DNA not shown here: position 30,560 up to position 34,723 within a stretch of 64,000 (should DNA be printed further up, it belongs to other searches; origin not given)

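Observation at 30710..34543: Unusual fusion: PKS dehydratase + FkbH with an FkbM methyltransferase inserted into it + ACP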

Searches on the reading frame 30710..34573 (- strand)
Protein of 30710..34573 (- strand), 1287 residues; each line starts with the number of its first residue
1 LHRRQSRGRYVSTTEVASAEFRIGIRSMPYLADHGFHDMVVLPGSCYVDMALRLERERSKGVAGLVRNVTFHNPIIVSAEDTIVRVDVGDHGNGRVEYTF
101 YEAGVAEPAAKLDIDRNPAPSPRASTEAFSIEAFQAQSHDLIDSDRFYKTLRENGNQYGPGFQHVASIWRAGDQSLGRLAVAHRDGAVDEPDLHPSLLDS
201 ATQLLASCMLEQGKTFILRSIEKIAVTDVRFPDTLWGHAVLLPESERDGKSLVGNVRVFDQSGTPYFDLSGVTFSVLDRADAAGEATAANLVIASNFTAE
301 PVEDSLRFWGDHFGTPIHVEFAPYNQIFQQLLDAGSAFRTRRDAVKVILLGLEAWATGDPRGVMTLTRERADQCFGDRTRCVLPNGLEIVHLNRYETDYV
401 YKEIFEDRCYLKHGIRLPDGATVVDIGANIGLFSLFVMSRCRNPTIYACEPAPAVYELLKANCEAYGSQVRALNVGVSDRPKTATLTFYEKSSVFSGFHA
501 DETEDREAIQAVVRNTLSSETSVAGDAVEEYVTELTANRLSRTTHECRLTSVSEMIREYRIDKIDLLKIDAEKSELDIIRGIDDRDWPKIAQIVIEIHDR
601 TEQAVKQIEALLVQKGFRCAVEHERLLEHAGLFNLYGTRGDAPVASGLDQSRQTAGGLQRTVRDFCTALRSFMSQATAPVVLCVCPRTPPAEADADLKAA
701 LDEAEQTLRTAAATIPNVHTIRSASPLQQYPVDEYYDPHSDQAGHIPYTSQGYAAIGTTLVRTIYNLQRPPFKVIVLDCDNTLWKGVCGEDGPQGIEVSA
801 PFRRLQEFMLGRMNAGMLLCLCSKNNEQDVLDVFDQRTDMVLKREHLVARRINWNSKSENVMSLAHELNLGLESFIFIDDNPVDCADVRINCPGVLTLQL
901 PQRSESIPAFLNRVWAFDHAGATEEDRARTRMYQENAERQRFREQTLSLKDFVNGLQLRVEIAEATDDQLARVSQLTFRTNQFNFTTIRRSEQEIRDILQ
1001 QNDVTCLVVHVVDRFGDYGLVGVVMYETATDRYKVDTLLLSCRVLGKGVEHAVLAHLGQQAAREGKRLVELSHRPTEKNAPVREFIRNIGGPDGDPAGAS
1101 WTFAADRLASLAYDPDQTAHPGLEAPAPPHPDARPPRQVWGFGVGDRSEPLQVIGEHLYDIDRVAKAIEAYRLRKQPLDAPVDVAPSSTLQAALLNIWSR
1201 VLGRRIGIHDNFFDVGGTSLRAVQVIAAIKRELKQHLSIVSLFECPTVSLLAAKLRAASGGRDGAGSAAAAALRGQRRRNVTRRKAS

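Call 4: search_protein_families(library=pfam, proteins=[window:30710-34573:-], max_evalue=0.01)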
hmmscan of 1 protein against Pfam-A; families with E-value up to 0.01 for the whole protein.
window:30710-34573:- (1287 aa): 6 families
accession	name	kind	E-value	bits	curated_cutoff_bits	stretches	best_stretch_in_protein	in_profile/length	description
PF14765.12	PS-DH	-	3.9e-24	85.5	23.7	1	135-280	10-162/166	Polyketide synthase dehydratase N-terminal domain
PF05050.19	Methyltransf_21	-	1.9e-16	61.1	22.7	1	425-619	1-173/173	Methyltransferase FkbM domain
PF00550.31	PP-binding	-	4.8e-14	52.8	20.8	1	1193-1253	2-65/67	Phosphopantetheine attachment site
PF21089.3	PKS_DH_N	-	7.5e-14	52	27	1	21-102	20-102/103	Polyketide synthase dehydratase domain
PF02475.24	TRM5-TYW2_MTfase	-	0.0039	17.6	28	1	419-463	36-80/164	TRM5/TYW2 methyltransferase domain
PF03031.24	NIF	-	0.009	16.1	21.8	0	773-886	1-122/160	NLI interacting factor-like phosphatase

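Call 5: search_protein_families(library=ncbifam, proteins=[window:30710-34573:-], max_evalue=0.01)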
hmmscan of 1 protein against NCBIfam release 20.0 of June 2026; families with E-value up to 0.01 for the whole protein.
window:30710-34573:- (1287 aa): 11 families
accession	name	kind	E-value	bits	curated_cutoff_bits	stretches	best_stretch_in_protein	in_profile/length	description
TIGR01686.1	FkbH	subfamily_domain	6.9e-94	314.6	146.65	1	772-1093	3-321/323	FkbH domain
TIGR01444.1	fkbM_fam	subfamily_domain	4.9e-24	85.4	37.7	1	422-598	1-143/143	FkbM family methyltransferase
TIGR01681.1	HAD-SF-IIIC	subfamily_domain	6e-18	65.9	35.75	1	773-889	1-129/132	HAD-IIIC family phosphatase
NF004282.0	PRK05691.1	subfamily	1.3e-12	44.7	4090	1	1184-1258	4236-4311/4334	non-ribosomal peptide synthase/polyketide synthase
NF041183.1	Pks2_ls1_myc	equivalog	9.8e-12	42.6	2400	1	22-207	916-1101/2086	sulfolipid-1 biosynthesis phthioceranic/hydroxyphthioceranic acid synthase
NF047350.1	aureusi_NRPS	equivalog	1.6e-10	38.6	2500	1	1184-1256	903-976/2373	aureusimine non-ribosomal peptide synthetase AusA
NF038078.1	NRPS_MxcG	equivalog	4.2e-10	37.5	2300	1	1183-1271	968-1057/1442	myxochelin non-ribosomal peptide synthetase MxcG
NF041803.1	NRPS_SolG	exception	2.4e-09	35.3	2200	1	1184-1254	1084-1154/1163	solanimycin non-ribosomal peptide synthetase SolG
TIGR03443.1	alpha_am_amid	equivalog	5.5e-07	27.3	1030.1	1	1187-1256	846-918/1390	L-aminoadipate-semialdehyde dehydrogenase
TIGR02469.1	CbiT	equivalog_domain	1.5e-05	25.3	78.3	1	415-477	15-75/124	precorrin-6Y C5,15-methyltransferase (decarboxylating) subunit CbiT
NF005640.0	PRK07402.1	equivalog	0.0067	16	219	0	413-469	37-93/200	precorrin-6Y C5,15-methyltransferase subunit CbiT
